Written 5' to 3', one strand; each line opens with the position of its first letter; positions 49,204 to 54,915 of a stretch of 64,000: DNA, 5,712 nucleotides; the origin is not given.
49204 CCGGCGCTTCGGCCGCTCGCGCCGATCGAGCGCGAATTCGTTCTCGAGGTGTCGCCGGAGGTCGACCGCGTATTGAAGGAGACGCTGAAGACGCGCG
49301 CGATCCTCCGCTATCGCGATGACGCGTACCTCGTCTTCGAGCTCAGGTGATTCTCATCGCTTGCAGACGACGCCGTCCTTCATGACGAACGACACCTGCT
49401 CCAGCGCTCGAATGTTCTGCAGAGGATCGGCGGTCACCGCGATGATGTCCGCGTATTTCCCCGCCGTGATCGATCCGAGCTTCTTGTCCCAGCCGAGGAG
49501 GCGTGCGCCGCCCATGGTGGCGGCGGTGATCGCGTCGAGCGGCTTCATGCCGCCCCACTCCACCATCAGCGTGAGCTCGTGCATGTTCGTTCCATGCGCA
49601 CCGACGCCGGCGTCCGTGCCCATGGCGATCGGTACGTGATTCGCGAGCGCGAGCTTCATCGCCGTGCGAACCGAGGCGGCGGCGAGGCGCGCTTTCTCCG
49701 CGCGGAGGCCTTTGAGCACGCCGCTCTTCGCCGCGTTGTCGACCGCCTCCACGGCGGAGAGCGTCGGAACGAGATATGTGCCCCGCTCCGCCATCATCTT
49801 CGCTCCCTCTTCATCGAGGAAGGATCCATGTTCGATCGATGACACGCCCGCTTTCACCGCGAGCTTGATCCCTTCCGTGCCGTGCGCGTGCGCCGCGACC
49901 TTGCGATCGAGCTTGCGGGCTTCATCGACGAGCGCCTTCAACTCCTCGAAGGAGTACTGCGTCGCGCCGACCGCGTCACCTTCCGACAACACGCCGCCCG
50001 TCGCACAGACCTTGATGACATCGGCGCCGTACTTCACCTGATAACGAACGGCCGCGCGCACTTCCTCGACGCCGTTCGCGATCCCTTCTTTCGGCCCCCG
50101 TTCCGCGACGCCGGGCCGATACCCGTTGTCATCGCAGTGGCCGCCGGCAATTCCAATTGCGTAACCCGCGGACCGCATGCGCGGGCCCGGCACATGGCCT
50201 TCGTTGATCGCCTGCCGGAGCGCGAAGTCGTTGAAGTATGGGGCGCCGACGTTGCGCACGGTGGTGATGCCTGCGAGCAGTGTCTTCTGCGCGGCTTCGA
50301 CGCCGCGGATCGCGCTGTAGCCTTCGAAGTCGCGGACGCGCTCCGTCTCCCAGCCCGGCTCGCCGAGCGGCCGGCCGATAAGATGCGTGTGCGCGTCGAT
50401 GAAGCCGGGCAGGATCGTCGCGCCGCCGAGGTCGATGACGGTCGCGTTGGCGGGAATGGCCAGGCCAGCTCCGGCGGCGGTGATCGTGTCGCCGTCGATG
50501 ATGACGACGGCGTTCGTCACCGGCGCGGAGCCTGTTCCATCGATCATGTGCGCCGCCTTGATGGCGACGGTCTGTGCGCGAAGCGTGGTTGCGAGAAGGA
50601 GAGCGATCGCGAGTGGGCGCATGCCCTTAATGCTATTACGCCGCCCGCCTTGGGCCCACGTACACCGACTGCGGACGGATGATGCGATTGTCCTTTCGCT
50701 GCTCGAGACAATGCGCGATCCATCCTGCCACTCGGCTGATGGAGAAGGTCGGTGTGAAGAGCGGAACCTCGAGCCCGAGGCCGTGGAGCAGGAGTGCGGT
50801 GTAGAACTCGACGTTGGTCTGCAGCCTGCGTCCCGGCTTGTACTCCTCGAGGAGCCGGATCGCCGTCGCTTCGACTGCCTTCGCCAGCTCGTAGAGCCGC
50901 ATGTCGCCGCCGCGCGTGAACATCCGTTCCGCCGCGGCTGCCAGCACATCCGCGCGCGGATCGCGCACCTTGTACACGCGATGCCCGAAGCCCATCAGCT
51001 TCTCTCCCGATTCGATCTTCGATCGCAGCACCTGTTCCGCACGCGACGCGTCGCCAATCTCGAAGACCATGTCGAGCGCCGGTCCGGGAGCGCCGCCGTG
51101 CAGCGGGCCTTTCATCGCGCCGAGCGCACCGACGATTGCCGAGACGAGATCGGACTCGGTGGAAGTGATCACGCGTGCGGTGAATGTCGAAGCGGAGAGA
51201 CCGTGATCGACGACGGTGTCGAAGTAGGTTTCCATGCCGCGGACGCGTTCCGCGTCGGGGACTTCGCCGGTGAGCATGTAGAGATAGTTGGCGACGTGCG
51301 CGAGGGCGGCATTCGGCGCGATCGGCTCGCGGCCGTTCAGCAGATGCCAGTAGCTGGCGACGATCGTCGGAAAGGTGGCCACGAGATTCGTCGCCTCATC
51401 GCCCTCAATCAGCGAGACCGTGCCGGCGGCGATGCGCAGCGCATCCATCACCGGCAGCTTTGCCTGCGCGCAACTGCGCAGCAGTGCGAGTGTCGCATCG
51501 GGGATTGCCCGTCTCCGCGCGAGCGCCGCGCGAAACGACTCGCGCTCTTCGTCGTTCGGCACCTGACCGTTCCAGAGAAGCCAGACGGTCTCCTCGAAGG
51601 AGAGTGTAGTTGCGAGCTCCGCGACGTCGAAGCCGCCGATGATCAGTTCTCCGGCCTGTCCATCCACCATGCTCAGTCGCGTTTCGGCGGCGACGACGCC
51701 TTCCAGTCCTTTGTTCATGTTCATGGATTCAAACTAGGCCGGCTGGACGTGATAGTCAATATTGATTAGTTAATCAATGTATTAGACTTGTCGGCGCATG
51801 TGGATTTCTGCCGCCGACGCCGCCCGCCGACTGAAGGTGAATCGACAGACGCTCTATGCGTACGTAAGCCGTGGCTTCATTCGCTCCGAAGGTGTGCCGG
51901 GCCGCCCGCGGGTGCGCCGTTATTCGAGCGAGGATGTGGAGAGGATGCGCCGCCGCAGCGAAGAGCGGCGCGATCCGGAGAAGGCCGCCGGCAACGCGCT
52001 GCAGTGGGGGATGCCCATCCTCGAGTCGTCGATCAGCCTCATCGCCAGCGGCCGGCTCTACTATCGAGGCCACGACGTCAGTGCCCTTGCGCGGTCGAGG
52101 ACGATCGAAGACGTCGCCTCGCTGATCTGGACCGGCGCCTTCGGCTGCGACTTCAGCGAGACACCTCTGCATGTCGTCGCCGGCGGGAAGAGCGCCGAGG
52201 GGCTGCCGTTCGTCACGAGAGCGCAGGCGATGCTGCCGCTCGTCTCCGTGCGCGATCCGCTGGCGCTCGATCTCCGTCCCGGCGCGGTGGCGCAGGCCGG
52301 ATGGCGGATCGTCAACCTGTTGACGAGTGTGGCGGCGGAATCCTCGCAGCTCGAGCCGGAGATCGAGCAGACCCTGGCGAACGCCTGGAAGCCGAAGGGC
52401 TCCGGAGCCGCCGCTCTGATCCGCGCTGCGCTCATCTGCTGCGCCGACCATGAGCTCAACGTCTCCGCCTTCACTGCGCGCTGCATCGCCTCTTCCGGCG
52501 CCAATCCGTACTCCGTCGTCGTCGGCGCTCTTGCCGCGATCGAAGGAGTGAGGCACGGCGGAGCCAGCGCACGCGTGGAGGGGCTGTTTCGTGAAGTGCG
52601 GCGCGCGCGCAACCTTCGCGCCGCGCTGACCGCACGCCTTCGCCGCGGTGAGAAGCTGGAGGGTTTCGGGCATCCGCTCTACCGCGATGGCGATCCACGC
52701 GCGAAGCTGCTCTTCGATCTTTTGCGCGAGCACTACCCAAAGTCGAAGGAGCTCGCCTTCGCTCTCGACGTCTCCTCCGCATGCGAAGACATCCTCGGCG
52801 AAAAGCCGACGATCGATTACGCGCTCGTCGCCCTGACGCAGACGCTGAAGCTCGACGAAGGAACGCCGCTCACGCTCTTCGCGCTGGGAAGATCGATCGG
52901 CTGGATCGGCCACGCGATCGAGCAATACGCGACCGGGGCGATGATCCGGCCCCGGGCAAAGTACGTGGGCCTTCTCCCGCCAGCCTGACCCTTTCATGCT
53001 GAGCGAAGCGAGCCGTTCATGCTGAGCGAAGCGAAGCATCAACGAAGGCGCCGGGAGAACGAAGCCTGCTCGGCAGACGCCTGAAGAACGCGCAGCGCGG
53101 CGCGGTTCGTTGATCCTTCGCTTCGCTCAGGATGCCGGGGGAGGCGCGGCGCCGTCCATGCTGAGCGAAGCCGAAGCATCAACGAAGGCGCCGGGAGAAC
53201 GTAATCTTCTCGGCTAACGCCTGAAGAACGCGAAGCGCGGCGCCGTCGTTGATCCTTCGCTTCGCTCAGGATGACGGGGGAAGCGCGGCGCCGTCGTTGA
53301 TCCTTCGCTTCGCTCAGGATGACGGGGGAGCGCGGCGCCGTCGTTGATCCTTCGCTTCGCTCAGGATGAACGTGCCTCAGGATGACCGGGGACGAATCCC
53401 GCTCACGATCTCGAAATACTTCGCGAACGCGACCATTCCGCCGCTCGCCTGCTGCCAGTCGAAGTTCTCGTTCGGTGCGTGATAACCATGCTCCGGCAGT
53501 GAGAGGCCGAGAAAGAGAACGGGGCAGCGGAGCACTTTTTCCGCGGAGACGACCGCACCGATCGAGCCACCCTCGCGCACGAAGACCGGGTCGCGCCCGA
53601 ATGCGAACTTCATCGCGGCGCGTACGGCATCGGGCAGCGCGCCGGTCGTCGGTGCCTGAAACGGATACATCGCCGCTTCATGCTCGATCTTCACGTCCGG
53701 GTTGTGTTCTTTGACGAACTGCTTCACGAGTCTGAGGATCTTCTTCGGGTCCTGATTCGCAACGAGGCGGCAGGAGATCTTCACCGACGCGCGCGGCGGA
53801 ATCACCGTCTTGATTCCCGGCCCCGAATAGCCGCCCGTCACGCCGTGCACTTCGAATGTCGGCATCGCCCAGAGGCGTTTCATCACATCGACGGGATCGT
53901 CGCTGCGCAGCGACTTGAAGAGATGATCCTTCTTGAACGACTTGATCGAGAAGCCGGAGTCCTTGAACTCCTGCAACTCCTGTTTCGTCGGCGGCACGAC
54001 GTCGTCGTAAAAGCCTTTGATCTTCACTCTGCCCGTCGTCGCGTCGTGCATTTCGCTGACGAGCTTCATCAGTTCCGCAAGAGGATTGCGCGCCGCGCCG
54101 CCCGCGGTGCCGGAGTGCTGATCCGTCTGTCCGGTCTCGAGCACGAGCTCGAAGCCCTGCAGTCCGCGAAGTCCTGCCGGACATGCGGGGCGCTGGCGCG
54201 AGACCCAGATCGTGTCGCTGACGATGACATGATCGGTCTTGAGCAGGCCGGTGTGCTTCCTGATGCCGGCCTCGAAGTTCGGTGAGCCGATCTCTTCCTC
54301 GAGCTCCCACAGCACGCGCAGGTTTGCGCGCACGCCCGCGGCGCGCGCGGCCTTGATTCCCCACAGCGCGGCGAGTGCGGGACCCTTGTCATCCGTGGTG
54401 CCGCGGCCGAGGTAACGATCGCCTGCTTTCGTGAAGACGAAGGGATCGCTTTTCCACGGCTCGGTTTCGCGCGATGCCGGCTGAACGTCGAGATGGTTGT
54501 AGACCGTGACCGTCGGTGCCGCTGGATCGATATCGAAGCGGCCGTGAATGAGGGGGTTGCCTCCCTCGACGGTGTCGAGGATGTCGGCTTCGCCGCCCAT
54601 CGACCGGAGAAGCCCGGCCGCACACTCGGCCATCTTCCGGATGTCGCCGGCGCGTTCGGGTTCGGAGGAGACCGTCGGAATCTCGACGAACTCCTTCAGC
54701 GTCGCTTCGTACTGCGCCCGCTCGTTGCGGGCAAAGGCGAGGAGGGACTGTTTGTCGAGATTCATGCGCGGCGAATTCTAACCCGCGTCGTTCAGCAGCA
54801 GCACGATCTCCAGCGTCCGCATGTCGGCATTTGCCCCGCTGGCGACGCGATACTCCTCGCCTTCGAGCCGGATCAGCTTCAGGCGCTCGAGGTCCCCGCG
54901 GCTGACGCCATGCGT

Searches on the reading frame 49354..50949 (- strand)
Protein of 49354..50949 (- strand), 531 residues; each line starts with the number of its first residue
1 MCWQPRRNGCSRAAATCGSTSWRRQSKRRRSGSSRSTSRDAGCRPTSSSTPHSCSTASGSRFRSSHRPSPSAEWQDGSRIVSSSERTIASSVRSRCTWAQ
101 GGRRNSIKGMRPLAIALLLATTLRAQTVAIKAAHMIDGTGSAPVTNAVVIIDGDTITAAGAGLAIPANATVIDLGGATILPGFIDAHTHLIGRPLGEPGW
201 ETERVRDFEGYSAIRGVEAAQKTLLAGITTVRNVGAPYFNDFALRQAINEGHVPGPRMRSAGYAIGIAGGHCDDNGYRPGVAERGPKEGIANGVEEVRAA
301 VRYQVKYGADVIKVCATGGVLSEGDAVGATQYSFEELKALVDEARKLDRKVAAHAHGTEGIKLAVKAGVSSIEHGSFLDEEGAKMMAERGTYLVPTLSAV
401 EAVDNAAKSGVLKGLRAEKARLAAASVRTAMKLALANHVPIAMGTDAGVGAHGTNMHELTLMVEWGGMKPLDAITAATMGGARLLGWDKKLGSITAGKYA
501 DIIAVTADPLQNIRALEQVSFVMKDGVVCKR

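Call 83: search_protein_families(library=pfam, proteins=[window:49354-50949:-], max_evalue=0.0001)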
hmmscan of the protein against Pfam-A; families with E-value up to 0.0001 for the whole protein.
window:49354-50949:- (531 aa): 2 families
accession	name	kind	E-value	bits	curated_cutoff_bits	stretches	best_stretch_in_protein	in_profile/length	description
PF01979.26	Amidohydro_1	-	8.9e-59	199.9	25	1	178-528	1-344/345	Amidohydrolase family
PF07969.17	Amidohydro_3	-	7.7e-18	65.7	29.7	2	328-527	255-469/472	Amidohydrolase family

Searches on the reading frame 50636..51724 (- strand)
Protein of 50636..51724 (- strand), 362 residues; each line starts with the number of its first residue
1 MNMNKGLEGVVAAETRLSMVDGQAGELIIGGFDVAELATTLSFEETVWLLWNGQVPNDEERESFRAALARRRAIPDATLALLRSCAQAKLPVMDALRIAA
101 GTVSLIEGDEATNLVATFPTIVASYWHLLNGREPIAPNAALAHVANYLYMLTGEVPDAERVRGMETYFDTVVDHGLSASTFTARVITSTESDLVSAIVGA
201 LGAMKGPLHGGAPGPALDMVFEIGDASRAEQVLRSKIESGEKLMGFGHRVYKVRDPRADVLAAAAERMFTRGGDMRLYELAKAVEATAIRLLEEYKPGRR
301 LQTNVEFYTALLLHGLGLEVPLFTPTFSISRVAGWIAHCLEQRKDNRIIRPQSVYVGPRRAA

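Call 83: search_protein_families(library=pfam, proteins=[window:50636-51724:-], max_evalue=0.0001)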
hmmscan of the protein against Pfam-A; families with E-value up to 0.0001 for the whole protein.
window:50636-51724:- (362 aa): 1 family
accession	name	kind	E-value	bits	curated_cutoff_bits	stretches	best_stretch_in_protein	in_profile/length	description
PF00285.26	Citrate_synt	-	6e-111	371.4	27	1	6-352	1-357/357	Citrate synthase, C-terminal domain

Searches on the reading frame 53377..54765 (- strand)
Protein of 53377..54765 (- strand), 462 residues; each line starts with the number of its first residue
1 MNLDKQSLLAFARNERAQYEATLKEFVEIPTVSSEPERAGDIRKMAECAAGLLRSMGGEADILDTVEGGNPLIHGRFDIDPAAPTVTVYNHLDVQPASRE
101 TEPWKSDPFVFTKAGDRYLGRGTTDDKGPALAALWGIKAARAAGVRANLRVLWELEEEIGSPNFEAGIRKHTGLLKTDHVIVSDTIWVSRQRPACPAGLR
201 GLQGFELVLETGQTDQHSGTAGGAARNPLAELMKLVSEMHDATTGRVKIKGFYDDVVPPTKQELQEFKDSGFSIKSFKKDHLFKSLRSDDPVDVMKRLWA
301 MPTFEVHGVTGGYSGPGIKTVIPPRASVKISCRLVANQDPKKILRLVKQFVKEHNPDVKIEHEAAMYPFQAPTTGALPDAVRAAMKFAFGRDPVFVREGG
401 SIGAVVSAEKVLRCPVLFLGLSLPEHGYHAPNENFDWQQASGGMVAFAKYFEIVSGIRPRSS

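Call 83: search_protein_families(library=pfam, proteins=[window:53377-54765:-], max_evalue=0.0001)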
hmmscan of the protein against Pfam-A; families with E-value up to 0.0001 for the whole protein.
window:53377-54765:- (462 aa): 2 families
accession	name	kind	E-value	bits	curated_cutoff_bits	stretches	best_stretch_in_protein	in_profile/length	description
PF01546.33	Peptidase_M20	-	4.5e-21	76.1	24.6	1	88-450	2-203/206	Peptidase family M20/M25/M40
PF07687.19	M20_dimer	-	1.8e-16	60.5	21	1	198-357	2-105/107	Peptidase dimerisation domain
